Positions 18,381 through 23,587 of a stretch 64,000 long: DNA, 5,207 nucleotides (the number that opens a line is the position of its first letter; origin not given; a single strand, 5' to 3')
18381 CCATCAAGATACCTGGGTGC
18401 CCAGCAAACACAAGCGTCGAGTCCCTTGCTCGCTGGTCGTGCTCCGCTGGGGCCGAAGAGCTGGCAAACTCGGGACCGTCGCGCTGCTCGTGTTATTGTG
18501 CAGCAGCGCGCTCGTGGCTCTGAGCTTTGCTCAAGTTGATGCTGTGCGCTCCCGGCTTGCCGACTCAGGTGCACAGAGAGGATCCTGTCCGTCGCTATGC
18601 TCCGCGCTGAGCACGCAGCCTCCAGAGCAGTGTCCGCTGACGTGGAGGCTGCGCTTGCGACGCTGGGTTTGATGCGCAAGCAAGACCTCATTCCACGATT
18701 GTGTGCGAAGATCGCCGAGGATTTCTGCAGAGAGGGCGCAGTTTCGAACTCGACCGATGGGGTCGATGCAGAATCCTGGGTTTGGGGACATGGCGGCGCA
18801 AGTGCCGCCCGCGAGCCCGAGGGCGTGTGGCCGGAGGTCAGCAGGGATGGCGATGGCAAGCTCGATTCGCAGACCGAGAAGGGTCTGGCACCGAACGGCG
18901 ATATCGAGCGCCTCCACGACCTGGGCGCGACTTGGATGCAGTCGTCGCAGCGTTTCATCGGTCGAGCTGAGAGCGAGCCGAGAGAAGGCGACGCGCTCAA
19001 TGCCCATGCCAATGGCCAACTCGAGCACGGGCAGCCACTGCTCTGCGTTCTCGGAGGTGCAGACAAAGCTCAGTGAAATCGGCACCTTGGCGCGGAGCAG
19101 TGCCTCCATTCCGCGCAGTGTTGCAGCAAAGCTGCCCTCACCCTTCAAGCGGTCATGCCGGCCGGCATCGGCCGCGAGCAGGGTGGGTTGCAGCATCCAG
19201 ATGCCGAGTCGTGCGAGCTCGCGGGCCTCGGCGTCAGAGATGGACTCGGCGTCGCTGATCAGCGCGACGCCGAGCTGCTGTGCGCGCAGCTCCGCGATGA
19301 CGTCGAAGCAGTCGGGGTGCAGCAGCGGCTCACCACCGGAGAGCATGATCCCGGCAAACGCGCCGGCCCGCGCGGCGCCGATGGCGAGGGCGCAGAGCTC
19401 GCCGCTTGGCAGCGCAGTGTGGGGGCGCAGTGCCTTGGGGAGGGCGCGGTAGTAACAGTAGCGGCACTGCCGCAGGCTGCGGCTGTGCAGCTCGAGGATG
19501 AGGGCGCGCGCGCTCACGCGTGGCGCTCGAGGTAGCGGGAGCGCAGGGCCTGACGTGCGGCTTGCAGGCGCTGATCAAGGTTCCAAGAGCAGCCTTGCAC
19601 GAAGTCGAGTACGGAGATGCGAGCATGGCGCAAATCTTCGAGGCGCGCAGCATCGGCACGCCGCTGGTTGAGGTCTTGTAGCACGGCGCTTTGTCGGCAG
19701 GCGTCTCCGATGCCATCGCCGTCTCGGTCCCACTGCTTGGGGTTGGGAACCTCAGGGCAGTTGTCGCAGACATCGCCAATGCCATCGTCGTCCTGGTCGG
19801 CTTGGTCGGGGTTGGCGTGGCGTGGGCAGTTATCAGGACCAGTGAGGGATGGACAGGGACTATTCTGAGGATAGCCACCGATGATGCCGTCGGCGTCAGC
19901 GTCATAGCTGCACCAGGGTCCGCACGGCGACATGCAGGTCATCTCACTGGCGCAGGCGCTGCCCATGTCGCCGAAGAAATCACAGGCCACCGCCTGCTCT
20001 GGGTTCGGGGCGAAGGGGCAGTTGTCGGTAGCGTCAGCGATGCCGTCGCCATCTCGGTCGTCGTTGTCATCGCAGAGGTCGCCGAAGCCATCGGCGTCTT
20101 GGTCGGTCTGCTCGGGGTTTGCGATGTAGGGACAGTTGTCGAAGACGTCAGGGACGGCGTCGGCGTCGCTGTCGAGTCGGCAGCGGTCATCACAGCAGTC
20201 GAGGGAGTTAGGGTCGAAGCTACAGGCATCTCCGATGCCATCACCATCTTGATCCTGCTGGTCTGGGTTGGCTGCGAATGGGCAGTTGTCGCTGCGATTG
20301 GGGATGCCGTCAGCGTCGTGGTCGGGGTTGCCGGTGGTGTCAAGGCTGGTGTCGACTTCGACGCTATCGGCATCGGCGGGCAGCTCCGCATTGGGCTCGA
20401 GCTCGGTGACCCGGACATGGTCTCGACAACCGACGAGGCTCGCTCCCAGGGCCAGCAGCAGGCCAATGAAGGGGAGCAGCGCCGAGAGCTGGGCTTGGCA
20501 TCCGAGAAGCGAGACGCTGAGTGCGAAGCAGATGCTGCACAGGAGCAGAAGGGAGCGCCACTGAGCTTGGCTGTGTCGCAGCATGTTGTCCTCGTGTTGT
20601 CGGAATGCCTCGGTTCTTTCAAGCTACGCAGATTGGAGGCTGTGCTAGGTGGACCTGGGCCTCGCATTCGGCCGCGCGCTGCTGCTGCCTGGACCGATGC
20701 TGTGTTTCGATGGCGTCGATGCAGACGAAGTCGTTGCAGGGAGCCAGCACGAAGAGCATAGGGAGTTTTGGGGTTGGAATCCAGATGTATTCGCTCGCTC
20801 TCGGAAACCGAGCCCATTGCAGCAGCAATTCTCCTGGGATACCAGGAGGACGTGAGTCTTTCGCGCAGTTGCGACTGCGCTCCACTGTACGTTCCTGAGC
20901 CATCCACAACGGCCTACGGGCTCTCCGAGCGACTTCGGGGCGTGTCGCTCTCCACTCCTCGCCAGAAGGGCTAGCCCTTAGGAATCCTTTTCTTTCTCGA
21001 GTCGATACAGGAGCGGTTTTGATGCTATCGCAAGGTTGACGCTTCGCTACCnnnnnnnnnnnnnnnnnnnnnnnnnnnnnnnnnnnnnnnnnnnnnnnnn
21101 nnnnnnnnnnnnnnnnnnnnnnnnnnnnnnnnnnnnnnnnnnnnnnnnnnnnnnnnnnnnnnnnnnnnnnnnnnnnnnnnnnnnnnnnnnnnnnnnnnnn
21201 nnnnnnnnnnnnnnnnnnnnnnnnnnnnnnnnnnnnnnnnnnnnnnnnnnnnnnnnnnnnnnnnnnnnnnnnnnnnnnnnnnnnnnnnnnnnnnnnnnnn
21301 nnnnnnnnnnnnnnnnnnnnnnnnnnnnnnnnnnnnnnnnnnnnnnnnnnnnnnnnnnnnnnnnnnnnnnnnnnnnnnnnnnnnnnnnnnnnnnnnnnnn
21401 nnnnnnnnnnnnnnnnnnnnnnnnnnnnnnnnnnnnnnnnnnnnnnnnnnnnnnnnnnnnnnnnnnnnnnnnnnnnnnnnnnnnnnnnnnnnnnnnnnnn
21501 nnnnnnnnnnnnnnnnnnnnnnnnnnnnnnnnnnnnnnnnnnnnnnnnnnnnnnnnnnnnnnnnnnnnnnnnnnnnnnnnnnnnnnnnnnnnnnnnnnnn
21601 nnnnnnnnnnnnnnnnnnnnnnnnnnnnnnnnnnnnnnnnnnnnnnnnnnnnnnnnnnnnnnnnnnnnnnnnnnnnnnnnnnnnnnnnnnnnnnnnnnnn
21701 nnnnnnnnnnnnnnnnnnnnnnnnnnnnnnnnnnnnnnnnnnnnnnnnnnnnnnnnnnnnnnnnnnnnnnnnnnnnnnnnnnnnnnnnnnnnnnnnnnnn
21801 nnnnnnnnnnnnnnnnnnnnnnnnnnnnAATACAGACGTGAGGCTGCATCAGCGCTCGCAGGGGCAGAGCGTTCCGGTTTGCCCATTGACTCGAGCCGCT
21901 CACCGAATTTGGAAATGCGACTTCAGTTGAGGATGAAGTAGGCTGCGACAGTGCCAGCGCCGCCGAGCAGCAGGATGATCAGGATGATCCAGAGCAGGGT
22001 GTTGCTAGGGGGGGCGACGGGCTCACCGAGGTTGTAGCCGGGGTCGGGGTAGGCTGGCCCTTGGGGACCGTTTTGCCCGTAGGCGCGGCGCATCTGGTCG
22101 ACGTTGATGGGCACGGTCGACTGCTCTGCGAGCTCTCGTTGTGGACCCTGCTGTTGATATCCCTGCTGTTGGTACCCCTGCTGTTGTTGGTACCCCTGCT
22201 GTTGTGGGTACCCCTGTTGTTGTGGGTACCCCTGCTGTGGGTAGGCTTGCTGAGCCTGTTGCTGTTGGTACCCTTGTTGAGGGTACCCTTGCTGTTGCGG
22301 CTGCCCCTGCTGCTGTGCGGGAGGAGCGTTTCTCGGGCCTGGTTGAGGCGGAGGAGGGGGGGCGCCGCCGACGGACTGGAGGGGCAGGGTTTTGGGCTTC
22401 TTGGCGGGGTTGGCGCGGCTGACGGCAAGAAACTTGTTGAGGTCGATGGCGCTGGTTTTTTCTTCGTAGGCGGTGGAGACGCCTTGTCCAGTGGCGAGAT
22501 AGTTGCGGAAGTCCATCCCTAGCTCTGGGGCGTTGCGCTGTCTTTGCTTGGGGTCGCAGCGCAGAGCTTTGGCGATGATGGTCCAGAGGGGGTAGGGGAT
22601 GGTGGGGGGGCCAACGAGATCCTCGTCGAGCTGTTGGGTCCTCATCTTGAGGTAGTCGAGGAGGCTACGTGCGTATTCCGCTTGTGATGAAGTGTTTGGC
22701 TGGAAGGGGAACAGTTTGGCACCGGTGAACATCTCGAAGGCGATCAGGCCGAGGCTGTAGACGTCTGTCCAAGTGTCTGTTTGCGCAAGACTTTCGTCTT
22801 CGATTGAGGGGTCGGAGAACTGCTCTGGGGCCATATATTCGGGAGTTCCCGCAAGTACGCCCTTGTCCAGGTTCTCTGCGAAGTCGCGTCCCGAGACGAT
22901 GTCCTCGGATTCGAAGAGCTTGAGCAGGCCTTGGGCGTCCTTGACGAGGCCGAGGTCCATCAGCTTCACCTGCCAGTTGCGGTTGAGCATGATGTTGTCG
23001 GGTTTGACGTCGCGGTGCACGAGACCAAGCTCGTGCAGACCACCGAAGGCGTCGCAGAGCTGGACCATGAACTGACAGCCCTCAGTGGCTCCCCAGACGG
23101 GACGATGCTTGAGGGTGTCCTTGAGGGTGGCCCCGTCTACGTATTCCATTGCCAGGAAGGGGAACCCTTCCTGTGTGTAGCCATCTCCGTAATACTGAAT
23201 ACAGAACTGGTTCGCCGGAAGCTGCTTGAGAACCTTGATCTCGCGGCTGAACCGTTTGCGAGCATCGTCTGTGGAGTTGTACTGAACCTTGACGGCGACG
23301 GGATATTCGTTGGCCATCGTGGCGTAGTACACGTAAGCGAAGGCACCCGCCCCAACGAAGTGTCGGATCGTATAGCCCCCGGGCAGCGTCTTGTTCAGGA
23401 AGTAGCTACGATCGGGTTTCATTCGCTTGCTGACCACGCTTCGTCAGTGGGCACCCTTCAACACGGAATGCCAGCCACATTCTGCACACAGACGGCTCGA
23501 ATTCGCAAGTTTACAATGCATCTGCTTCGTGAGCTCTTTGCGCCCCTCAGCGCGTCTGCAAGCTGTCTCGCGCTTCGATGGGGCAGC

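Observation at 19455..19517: Radical SAM cluster motif degenerated to SxxxCxxC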

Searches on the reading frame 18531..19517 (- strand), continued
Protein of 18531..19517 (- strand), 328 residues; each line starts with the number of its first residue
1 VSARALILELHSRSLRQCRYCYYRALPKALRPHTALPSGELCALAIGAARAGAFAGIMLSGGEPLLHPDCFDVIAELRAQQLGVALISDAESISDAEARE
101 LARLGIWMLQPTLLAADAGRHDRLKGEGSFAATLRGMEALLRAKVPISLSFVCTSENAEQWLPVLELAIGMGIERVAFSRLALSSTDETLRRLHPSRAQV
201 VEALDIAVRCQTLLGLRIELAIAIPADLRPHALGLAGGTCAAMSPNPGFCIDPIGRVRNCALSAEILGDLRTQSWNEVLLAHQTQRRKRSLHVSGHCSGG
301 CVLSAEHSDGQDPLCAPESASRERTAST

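Call 69: search_protein_families(library=ncbifam, proteins=[P0003, P0070, L001:4851-6014:+, L001:7130-9334:+], max_evalue=0.00001)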
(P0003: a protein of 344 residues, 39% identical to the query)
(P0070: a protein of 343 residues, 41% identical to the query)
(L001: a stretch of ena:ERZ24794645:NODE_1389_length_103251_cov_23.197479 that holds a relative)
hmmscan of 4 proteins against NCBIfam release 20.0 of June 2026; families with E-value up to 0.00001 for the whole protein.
P0003 (344 aa): 56 families (the best 25 are shown)
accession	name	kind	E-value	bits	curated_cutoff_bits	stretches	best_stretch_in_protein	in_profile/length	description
TIGR02109.1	PQQ_syn_pqqE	equivalog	6.2e-37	127.4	381.35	1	16-341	9-329/358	pyrroloquinoline quinone biosynthesis protein PqqE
TIGR04303.1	GeoRSP_rSAM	equivalog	2.4e-33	116.1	400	1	20-343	11-325/325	GeoRSP system radical SAM/SPASM protein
TIGR04545.1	rSAM_ahbD_hemeb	equivalog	4.2e-31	108.6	500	1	17-210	3-193/339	heme b synthase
TIGR04055.1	rSAM_NirJ2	equivalog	2.2e-30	106.3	500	1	19-331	5-308/326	putative heme d1 biosynthesis radical SAM protein NirJ2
TIGR04054.1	rSAM_NirJ1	equivalog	2.5e-27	95.5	650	1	14-226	35-243/387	putative heme d1 biosynthesis radical SAM protein NirJ1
TIGR04051.1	rSAM_NirJ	equivalog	3.7e-27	95.2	515.45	1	21-221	9-204/354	heme d1 biosynthesis radical SAM protein NirJ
TIGR04347.1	pseudo_SAM_Halo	equivalog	4.1e-26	92.2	525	1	19-205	43-225/390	TIGR04347 family pseudo-SAM/SPASM protein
TIGR03962.1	mycofact_rSAM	equivalog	7.7e-26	91.1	265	1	16-340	14-329/339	mycofactocin radical SAM maturase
NF050035.1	rSAM_WgK_link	exception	1.3e-25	90.2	650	1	17-199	12-191/367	radical SAM/SPASM peptide maturase WgkB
NF045574.1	sacti_mat_StsB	exception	4.2e-25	88.5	625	1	20-202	102-279/466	StsB family radical SAM/SPASM domain sactipeptide maturase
TIGR04546.1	rSAM_ahbC_deAc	equivalog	1.7e-24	86.3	650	1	19-224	44-244/390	12,18-didecarboxysiroheme deacetylase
TIGR04250.1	SCM_rSAM_ScmE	equivalog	8.2e-24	84.2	400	1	17-212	6-199/358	SynChlorMet cassette radical SAM/SPASM protein ScmE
TIGR04340.1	rSAM_ACGX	hypoth_equivalog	2e-23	83.2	400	1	19-207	8-195/341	radical SAM/SPASM domain protein, ACGX system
TIGR04053.2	TIGR04053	equivalog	3.4e-23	82.5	395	1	19-228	13-219/366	TIGR04053 family radical SAM/SPASM domain-containing protein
TIGR04251.1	SCM_rSAM_ScmF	equivalog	3.5e-22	79.3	400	1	20-211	10-203/353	SynChlorMet cassette radical SAM/SPASM protein ScmF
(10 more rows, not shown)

P0070 (343 aa): 38 families (the best 25 are shown)
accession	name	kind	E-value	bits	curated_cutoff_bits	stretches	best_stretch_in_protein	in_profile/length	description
TIGR02109.1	PQQ_syn_pqqE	equivalog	5.9e-29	101.1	381.35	1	10-338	8-331/358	pyrroloquinoline quinone biosynthesis protein PqqE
TIGR04545.1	rSAM_ahbD_hemeb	equivalog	4.3e-24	85.6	500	1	11-213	2-200/339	heme b synthase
TIGR04251.1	SCM_rSAM_ScmF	equivalog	3.9e-23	82.4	400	1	13-191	8-186/353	SynChlorMet cassette radical SAM/SPASM protein ScmF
TIGR04055.1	rSAM_NirJ2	equivalog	8.2e-23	81.4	500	1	15-325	6-307/326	putative heme d1 biosynthesis radical SAM protein NirJ2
TIGR04303.1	GeoRSP_rSAM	equivalog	2.4e-21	76.7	400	1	16-217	12-207/325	GeoRSP system radical SAM/SPASM protein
TIGR03962.1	mycofact_rSAM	equivalog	1.9e-20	73.3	265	1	11-328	14-321/339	mycofactocin radical SAM maturase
TIGR04546.1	rSAM_ahbC_deAc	equivalog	4.3e-20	71.9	650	1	9-189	39-215/390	12,18-didecarboxysiroheme deacetylase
TIGR04051.1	rSAM_NirJ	equivalog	4.4e-20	72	515.45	1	9-187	2-176/354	heme d1 biosynthesis radical SAM protein NirJ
TIGR04054.1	rSAM_NirJ1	equivalog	1e-18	67.2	650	1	6-186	33-209/387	putative heme d1 biosynthesis radical SAM protein NirJ1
TIGR04347.1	pseudo_SAM_Halo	equivalog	1.7e-18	67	525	1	6-181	35-206/390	TIGR04347 family pseudo-SAM/SPASM protein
TIGR04053.2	TIGR04053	equivalog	1.9e-18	66.9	395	1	13-224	12-220/366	TIGR04053 family radical SAM/SPASM domain-containing protein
TIGR02666.1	moaA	equivalog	7.5e-17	61.3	284.05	1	11-165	12-170/336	GTP 3',8-cyclase MoaA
TIGR04103.1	rSAM_nif11_3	equivalog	2.4e-16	59.3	725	1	13-201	9-192/412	nif11-class peptide radical SAM maturase 3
TIGR02668.1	moaA_archaeal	equivalog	2.5e-16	59.6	325.25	1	11-174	12-173/303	GTP 3',8-cyclase MoaA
TIGR04250.1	SCM_rSAM_ScmE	equivalog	3.1e-16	59.2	400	1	11-184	5-176/358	SynChlorMet cassette radical SAM/SPASM protein ScmE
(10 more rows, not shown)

L001:4851-6014:+ (387 aa): 2 families
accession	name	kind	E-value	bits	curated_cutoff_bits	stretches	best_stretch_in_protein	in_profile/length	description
NF047638.1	throspo3_MtsC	equivalog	3.9e-29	101.8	350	3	270-322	71-123/428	cell-cell cohesion MYXO-CTERM protein MtsC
NF045500.1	Omp28_seleno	equivalog_domain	5.2e-20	72.1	200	1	101-137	273-309/377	Omp28-related selenoprotein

L001:7130-9334:+ (734 aa): 0 families

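Call 73: find_encoding_contigs(protein=window:18531-19454:-, flank=3000, max_places=10)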
Protein window:18531-19454:- (307 aa): 1 contig read that carries it; 1 place shown.
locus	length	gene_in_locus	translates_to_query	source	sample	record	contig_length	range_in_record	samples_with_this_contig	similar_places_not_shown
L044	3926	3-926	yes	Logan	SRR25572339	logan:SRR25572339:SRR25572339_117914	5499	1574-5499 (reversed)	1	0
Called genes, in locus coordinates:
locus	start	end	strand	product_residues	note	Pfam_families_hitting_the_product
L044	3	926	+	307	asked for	?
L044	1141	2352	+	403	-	-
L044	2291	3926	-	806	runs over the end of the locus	PF00246:Peptidase_M14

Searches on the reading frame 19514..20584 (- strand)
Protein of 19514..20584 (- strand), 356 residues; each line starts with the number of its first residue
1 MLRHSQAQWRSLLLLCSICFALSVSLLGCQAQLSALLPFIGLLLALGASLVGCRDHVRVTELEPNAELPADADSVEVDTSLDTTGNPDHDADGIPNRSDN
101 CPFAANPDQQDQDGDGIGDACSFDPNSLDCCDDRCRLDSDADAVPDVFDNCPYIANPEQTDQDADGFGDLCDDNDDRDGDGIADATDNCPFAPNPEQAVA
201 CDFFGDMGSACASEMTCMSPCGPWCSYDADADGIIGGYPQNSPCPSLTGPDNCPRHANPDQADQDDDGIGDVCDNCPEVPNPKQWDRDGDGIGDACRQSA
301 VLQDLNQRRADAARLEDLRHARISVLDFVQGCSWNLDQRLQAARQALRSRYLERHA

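Call 3: search_protein_families(library=pfam, proteins=[window:19514-20584:-], max_evalue=0.01)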
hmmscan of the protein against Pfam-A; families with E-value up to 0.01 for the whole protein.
window:19514-20584:- (356 aa): 1 family
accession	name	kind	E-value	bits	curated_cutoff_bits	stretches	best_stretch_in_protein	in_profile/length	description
PF02412.23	TSP_3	-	4.3e-32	110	25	4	160-197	1-36/36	Thrombospondin type 3 repeat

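Call 4: search_protein_families(library=ncbifam, proteins=[window:19514-20584:-], max_evalue=0.01)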
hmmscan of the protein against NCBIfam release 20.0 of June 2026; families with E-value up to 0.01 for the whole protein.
window:19514-20584:- (356 aa): 2 families
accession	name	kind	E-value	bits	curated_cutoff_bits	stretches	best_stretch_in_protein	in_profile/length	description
NF047638.1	throspo3_MtsC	equivalog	9.1e-39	133.5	350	4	251-299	77-125/428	cell-cell cohesion MYXO-CTERM protein MtsC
NF045500.1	Omp28_seleno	equivalog_domain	1.2e-28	100.6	200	5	86-122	272-308/377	Omp28-related selenoprotein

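Call 27: list_cluster_members(proteins=[P0001, window:19514-20584:-])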
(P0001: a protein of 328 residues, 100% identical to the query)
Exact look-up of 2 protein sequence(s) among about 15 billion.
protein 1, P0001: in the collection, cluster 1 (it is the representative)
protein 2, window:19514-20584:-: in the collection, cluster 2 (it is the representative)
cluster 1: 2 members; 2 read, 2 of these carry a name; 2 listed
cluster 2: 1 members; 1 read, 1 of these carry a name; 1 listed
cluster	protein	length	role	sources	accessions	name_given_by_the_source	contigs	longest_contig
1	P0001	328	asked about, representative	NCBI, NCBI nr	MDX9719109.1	MAG: radical SAM protein [Myxococcota bacterium] | radical SAM protein [Myxococcota bacterium]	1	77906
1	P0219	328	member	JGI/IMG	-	MoaA/NifB/PqqE/SkfB family radical SAM enzyme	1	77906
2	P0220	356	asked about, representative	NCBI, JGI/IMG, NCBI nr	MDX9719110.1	MAG: thrombospondin type 3 repeat-containing protein [Myxococcota bacterium] | hypothetical protein | thrombospondin type 3 repeat-containing protein [Myxococcota bacterium]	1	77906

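Call 78: find_homologous_proteins(query=window:19514-20584:-, max_evalue=1e-10)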
Query window:19514-20584:- (356 aa): 1083 proteins with E <= 1e-10 among 8000 candidates; the best 120 are listed.
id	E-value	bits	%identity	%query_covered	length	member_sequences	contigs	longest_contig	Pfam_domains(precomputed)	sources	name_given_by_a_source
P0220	2.4e-241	819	100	100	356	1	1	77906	PF02412.24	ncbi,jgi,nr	ncbi:MAG: thrombospondin type 3 repeat-containing protein [Myxococcota bacterium]|jgi:hypothetical p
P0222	8.0e-70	254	44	61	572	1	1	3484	PF02412.24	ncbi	ncbi:MAG: thrombospondin type 3 repeat-containing protein, partial [Deferrisomatales bacterium]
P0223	6.7e-68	248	41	60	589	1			PF02412.24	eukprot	eukprot:jgi/Mesvir1/4285/Mv22243-RA.1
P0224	1.8e-66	243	47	71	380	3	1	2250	PF02412.24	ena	-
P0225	1.3e-61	227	43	62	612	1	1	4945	PF02412.24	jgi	jgi:hypothetical protein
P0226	5.3e-59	218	38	64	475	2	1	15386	PF02412.24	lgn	-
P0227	1.4e-57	214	41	63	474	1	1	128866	PF02412.24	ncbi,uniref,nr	ncbi:hypothetical protein A11A3_06231 [Alcanivorax hongdengensis A-11-3]|uniref:Thrombospondin type 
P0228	2.2e-56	210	44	71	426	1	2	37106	PF02412.24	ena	-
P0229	1.4e-53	201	40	75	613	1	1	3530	PF02412.24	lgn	-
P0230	3.4e-52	196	32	83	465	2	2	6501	PF02412.24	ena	-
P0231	2.6e-51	193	44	71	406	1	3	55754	PF02412.24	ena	-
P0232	5.7e-51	192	39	83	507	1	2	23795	PF02412.24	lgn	-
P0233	9.5e-51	191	44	81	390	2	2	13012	PF02412.24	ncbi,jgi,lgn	jgi:hypothetical protein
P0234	1.6e-50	191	41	92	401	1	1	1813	PF02412.24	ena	-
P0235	4.1e-50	189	35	84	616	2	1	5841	PF02412.24,PF00754.32,PF22633.4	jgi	-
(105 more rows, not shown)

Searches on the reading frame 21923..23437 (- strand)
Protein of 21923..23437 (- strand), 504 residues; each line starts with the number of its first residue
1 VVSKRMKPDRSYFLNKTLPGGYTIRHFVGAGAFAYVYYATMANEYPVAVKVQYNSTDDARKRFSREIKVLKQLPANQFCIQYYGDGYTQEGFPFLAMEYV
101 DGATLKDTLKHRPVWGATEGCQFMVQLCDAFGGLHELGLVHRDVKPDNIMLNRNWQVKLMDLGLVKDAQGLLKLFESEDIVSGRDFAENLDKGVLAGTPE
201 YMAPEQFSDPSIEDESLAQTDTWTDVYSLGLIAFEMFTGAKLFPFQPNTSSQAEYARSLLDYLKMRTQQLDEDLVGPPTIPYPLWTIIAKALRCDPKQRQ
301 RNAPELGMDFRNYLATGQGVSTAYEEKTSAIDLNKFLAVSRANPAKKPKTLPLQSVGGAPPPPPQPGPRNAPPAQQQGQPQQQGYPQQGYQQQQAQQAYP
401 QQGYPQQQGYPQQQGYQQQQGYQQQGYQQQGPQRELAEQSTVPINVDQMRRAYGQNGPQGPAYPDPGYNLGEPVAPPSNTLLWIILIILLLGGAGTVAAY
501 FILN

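Call 54: search_protein_families(library=pfam, proteins=[window:21923-23437:-], max_evalue=0.001)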
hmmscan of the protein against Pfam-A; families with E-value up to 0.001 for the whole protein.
window:21923-23437:- (504 aa): 4 families
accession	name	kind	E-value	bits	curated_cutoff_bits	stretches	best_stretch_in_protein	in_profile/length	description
PF00069.31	Pkinase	-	1.2e-37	130.2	31.7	1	22-300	1-252/263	Protein kinase domain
PF07714.23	PK_Tyr_Ser-Thr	-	7.1e-26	91.5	23.1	1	25-299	4-248/258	Protein tyrosine and serine/threonine kinase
PF03109.22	ABC1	-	1.1e-07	31.7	22.9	0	94-168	144-217/244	ABC1 atypical kinase-like domain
PF01636.29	APH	-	0.00039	20.7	23.2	0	136-157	167-188/239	Phosphotransferase enzyme family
